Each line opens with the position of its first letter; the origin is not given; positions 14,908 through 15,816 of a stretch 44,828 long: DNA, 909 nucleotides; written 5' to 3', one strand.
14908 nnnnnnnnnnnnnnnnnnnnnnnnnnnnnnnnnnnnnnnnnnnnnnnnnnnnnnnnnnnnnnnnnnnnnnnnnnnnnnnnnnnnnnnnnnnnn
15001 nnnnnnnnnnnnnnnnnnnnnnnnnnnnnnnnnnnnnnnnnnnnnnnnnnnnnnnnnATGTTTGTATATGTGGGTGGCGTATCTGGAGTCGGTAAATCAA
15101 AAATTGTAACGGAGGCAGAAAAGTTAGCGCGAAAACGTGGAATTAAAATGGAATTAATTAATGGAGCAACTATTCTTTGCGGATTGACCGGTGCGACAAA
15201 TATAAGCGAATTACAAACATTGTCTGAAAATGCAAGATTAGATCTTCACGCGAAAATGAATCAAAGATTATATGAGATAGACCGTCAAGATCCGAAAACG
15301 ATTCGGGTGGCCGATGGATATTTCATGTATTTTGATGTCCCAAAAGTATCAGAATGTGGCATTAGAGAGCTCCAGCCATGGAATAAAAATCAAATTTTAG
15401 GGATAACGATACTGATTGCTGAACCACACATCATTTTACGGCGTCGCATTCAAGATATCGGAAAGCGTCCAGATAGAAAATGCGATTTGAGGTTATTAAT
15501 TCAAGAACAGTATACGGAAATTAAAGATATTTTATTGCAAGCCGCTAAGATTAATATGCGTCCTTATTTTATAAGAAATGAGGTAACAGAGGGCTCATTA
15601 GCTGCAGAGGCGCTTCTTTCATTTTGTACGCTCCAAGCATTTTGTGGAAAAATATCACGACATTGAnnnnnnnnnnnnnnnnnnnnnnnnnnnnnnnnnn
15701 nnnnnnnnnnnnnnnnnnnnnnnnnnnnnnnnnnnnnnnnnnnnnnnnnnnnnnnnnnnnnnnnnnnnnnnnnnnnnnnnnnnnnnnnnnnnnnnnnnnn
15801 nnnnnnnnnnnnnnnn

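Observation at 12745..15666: Second radical SAM/SPASM paralog with its own 35-aa peptide, a nucleotidyltransferase and a P-loop kinase, lying between tRNA-His and hisS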

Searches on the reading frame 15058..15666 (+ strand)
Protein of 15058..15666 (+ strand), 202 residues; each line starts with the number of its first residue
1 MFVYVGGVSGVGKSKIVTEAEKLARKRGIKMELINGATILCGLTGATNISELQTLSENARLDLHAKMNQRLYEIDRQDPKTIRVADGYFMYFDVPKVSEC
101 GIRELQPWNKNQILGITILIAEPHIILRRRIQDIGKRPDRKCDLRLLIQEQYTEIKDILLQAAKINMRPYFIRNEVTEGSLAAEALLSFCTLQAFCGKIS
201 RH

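Call 7: search_protein_families(library=ncbifam, proteins=[window:15058-15666:+], max_evalue=0.01)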
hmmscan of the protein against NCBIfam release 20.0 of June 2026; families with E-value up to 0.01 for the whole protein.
window:15058-15666:+ (202 aa): 2 families
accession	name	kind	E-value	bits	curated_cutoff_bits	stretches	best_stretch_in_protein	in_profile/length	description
NF003122.0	PRK04040.1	equivalog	2.3e-05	24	155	1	3-187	5-184/189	adenylate kinase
TIGR00455.1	apsK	equivalog_domain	0.0029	17.3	138.7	1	3-55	21-73/184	adenylyl-sulfate kinase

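Call 8: search_protein_families(library=pfam, proteins=[window:15058-15666:+], max_evalue=0.01)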
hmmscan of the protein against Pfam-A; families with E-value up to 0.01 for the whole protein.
window:15058-15666:+ (202 aa): 2 families
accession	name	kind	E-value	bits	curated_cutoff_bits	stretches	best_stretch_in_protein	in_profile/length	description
PF13191.12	AAA_16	-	0.0031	18.5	32.6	1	2-50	26-64/167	AAA ATPase domain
PF01583.26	APS_kinase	-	0.0067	16.9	21.1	1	2-50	4-52/152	Adenylylsulphate kinase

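Call 24: search_protein_families(library=padloc, proteins=[window:15058-15666:+], max_evalue=0.01)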
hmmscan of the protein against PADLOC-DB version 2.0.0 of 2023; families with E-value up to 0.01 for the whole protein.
window:15058-15666:+ (202 aa): 0 families

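Call 29: search_solved_structures(query=window:15058-15666:+, max_evalue=10, show_alignments=1)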
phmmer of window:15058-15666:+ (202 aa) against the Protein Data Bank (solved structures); distinct sequences matched with E-value up to 10: 13.
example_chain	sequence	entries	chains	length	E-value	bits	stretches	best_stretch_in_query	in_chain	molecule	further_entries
6een_A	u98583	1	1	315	8.6e-05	25.6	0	8-57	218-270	Designer Pentatricopeptide Protein dPPR10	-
6ln3_A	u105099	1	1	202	0.0013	21.7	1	3-43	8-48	Adenylate kinase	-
6een_B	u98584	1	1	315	0.0027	20.7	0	7-57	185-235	Designer Pentatricopeptide Protein dPPR10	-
6een_C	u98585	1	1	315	0.01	18.8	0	8-58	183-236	Designer Pentatricopeptide Protein dPPR10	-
4pjq_A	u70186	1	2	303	0.086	15.8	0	4-57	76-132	Pentatricopeptide repeat protein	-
5cb6_A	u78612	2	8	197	0.13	15.2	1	3-51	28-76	Probable adenylyl-sulfate kinase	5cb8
1nks_A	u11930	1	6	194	0.22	14.5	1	5-139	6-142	ADENYLATE KINASE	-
1lgq_A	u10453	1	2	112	0.22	14.5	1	105-145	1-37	cell cycle checkpoint protein CHFR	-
1lgp_A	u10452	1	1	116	0.23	14.4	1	105-145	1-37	cell cycle checkpoint protein CHFR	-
4pjr_A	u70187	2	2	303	0.29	14.1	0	7-57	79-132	Pentatricopeptide repeat protein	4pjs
1ki9_A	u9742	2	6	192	0.37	13.8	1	3-122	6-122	adenylate kinase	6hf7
5orm_A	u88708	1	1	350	0.45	13.5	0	4-57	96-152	cPPR-Telo1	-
5orq_A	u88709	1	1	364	0.72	12.8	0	4-57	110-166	cPPR-Telo1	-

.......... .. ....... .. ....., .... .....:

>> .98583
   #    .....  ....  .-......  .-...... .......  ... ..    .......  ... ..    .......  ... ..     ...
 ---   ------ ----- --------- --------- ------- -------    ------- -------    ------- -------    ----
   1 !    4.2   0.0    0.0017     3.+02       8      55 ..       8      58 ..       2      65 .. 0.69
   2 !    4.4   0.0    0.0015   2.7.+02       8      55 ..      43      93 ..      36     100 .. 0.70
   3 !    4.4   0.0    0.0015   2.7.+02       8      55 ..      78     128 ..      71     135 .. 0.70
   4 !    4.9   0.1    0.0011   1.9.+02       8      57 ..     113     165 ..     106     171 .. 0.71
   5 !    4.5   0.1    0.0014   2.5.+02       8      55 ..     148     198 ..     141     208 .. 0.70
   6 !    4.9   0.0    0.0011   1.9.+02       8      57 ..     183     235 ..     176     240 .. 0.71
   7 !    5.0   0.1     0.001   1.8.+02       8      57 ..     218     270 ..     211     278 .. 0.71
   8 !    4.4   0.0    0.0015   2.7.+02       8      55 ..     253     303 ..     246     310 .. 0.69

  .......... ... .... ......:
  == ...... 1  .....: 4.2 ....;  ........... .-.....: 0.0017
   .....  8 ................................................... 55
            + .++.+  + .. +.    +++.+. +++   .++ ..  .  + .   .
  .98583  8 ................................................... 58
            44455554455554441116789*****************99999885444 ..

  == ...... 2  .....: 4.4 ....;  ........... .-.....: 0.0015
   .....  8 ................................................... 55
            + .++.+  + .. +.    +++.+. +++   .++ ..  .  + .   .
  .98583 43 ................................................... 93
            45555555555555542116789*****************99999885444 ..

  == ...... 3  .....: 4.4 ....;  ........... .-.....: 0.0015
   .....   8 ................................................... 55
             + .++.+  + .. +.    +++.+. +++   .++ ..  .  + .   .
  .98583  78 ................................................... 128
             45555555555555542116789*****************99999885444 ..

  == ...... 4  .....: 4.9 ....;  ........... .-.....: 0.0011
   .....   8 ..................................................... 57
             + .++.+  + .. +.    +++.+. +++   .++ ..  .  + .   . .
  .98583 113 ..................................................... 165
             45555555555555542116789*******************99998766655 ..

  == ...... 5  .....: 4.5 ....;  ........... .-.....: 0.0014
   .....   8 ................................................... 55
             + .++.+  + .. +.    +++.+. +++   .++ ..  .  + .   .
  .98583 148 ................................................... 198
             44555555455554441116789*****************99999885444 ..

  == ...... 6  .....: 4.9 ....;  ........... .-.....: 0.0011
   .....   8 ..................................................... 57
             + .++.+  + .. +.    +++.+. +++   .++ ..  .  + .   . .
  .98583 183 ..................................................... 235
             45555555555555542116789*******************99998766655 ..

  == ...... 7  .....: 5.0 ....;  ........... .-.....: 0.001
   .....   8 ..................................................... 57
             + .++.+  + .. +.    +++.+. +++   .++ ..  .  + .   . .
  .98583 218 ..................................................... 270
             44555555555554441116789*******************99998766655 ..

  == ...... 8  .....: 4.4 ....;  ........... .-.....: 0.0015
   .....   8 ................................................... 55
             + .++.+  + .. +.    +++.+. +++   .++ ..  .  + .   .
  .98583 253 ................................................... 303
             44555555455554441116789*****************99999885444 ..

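Call 30: find_homologous_proteins(query=window:15058-15666:+, max_evalue=0.001)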
Query window:15058-15666:+ (202 aa): 13 proteins with E <= 0.001 among 203 candidates.
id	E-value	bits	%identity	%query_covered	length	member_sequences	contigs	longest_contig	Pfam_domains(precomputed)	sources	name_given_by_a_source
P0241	1.3e-128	444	100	100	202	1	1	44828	-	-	-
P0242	6.4e-91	321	80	94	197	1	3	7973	-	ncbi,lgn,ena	ncbi:MAG: hypothetical protein AAB785_03055 [Patescibacteria group bacterium]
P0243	1.0e-86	308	76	94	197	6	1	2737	-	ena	-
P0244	2.8e-86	306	69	100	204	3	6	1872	PF13207.13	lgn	-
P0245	8.7e-83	295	67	97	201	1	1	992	PF13207.13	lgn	-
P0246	1.8e-59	219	54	97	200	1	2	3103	PF13207.13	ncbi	-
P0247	4.8e-59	217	53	99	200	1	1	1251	PF13207.13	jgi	-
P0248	1.2e-58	216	54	98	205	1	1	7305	PF13207.13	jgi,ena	-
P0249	4.3e-58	214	52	99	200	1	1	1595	PF13207.13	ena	-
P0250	7.0e-58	214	53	98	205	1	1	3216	PF13207.13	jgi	-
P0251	1.3e-57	213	53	99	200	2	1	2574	PF13207.13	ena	-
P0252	6.2e-57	210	51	99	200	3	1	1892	PF13207.13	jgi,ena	-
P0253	2.3e-52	196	50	99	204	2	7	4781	PF13207.13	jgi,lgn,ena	jgi:adenylate kinase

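Call 31: find_encoding_contigs(protein=P0248, flank=5000, max_places=3)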
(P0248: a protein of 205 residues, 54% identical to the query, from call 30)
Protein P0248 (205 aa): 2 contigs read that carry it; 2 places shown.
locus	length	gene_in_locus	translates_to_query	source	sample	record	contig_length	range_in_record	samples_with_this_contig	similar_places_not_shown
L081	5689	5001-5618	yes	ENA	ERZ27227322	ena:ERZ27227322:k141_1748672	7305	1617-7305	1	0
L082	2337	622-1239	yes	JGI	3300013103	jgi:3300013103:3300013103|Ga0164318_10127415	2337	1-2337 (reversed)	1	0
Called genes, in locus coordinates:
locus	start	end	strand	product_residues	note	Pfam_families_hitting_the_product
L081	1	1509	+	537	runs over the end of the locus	PF04055:Radical_SAM, PF16199:Radical_SAM_C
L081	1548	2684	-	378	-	PF05559:DUF763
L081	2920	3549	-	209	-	PF01928:CYTH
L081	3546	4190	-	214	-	-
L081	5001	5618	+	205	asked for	PF13207:AAA_17 (weak)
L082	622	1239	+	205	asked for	PF13207:AAA_17 (weak)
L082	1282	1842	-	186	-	-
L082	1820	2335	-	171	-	?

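Call 32: find_encoding_contigs(protein=P0253, flank=5000, max_places=3)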
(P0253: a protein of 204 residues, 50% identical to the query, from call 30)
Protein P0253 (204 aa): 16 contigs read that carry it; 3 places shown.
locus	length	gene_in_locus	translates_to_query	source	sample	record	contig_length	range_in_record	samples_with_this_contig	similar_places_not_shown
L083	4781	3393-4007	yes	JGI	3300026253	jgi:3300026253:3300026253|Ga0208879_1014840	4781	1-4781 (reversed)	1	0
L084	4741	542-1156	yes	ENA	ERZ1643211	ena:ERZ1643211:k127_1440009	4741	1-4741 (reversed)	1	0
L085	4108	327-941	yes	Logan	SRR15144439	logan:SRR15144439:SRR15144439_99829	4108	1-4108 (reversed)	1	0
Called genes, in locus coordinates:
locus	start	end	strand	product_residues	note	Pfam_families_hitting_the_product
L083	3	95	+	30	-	?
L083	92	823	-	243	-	-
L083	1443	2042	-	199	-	-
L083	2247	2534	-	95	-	-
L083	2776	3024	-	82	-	-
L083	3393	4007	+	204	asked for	PF13207:AAA_17 (weak)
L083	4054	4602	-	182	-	PF01928:CYTH (faint)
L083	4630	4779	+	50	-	?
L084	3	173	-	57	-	?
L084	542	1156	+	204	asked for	PF13207:AAA_17 (weak)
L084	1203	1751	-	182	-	PF01928:CYTH (faint)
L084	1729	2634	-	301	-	PF06508:QueC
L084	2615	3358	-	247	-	PF00303:Thymidylat_synt (weak)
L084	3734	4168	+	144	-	-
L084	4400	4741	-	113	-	?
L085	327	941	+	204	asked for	PF13207:AAA_17 (weak)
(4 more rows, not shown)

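Call 37: find_encoding_contigs(protein=P0242, flank=8000, max_places=3)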
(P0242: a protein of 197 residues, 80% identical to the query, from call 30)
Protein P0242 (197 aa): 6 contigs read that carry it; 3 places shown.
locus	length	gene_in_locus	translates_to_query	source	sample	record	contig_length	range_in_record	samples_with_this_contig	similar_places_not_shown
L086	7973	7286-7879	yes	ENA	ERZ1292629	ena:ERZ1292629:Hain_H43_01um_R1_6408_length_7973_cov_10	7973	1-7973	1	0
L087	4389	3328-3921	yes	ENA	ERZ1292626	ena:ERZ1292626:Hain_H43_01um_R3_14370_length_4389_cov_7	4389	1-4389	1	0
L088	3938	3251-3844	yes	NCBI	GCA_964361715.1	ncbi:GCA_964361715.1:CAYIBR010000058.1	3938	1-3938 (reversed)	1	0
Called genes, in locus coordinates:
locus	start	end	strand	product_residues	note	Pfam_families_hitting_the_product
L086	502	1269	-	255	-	-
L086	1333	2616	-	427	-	PF13353:Fer4_12 (weak), PF04055:Radical_SAM, PF13186:SPASM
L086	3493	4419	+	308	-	PF12385:Peptidase_C70, PF03412:Peptidase_C39, PF13529:Peptidase_C39_2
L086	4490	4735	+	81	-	-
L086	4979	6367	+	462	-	PF04055:Radical_SAM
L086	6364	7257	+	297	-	PF01909:NTP_transf_2, PF18765:Polbeta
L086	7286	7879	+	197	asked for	-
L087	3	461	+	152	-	?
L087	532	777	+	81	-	-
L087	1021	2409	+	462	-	PF04055:Radical_SAM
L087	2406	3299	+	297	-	PF01909:NTP_transf_2, PF18765:Polbeta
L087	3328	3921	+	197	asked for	-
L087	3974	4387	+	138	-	?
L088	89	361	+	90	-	PF18955:DUF5698 (weak)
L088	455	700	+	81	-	-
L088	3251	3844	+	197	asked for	-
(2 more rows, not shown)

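Call 72: predict_structure(alignment_id=A4)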
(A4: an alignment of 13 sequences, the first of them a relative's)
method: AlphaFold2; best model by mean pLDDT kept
length: 202 residues; sequences in the alignment: 13
mean_pLDDT: 78.9   pTM: 0.78
mean pLDDT of the five models: 78.9, 76.8, 76.0, 74.2, 57.1
residues with pLDDT >= 90: 40; 70-90: 127; 50-70: 21; < 50: 14
segments of 3 or more residues with pLDDT < 50: 92-102
pLDDT, mean of each block of 10 residues (from residue 1): 85 89 94 84 81 76 77 83 74 42 49 79 88 77 84 84 81 81 93 80 58
secondary structure, 60 per line:
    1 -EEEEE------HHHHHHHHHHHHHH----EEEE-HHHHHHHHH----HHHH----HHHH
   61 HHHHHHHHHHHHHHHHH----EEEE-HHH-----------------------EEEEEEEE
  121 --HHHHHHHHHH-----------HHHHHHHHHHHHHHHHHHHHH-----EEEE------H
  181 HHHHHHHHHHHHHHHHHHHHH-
elements in order: E2-6 H13-26 E31-34 H36-44 H49-52 H57-77 E82-85 E113-120 H123-132 H144-164 E170-173 H180-201

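Call 75: fold_search(model_id=the predicted structure, library=pdb)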
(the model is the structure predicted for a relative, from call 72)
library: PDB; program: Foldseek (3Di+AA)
matches with E <= 10: 1567; with E <= 0.001: 208
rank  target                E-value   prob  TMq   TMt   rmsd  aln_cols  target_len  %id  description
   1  6ln3                  4.0e-10  1.00  0.69  0.69   4.3       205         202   20  Crystal structure of adenylate kinase from an extremophilic archaeon Aeropyrum pernix with ATP and AMP (released 2020-04-22)
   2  6pjw_A                9.4e-10  1.00  0.65  0.68   3.9       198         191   17  Adenylate kinase from Methanococcus igneus - AMP bound form (released 2020-01-22)
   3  1nks_A                1.9e-09  1.00  0.78  0.81   3.1       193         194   20  ADENYLATE KINASE FROM SULFOLOBUS ACIDOCALDARIUS (released 1998-12-09)
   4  6pk5_C                2.1e-09  1.00  0.73  0.77   3.4       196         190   18  Adenylate kinase from Methanococcus igneus - apo form (released 2020-07-01)
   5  1kht_A                3.0e-09  1.00  0.73  0.77   3.3       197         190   17  Adenylate kinase from Methanococcus voltae (released 2003-06-03)
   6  1kht_B                6.9e-09  1.00  0.64  0.67   4.1       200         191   16  Adenylate kinase from Methanococcus voltae (released 2003-06-03)
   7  6pk5_E                7.3e-09  1.00  0.73  0.78   3.3       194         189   18  Adenylate kinase from Methanococcus igneus - apo form (released 2020-07-01)
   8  6pk5_B                8.7e-09  1.00  0.73  0.77   3.5       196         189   16  Adenylate kinase from Methanococcus igneus - apo form (released 2020-07-01)
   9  6pk5_F                1.1e-08  1.00  0.73  0.78   3.3       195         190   18  Adenylate kinase from Methanococcus igneus - apo form (released 2020-07-01)
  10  1ki9_B                1.9e-08  1.00  0.71  0.75   3.7       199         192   18  Adenylate kinase from Methanococcus thermolithotrophicus (released 2003-06-03)
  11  6pk5_A                2.9e-08  1.00  0.73  0.78   3.5       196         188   18  Adenylate kinase from Methanococcus igneus - apo form (released 2020-07-01)
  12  1ki9_A                3.5e-08  1.00  0.75  0.78   3.2       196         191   19  Adenylate kinase from Methanococcus thermolithotrophicus (released 2003-06-03)
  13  7owe_D                5.0e-08  1.00  0.65  0.67   3.9       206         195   16  Odinarchaeota Adenylate kinase (OdinAK) in complex with inhibitor Ap5a (released 2022-09-28)
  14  7owe_C                7.2e-08  1.00  0.69  0.73   3.5       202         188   14  Odinarchaeota Adenylate kinase (OdinAK) in complex with inhibitor Ap5a (released 2022-09-28)
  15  7owh_E                1.2e-07  1.00  0.69  0.71   4.1       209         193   12  Odinarchaeota Adenylate kinase (OdinAK) native structure (released 2022-09-28)
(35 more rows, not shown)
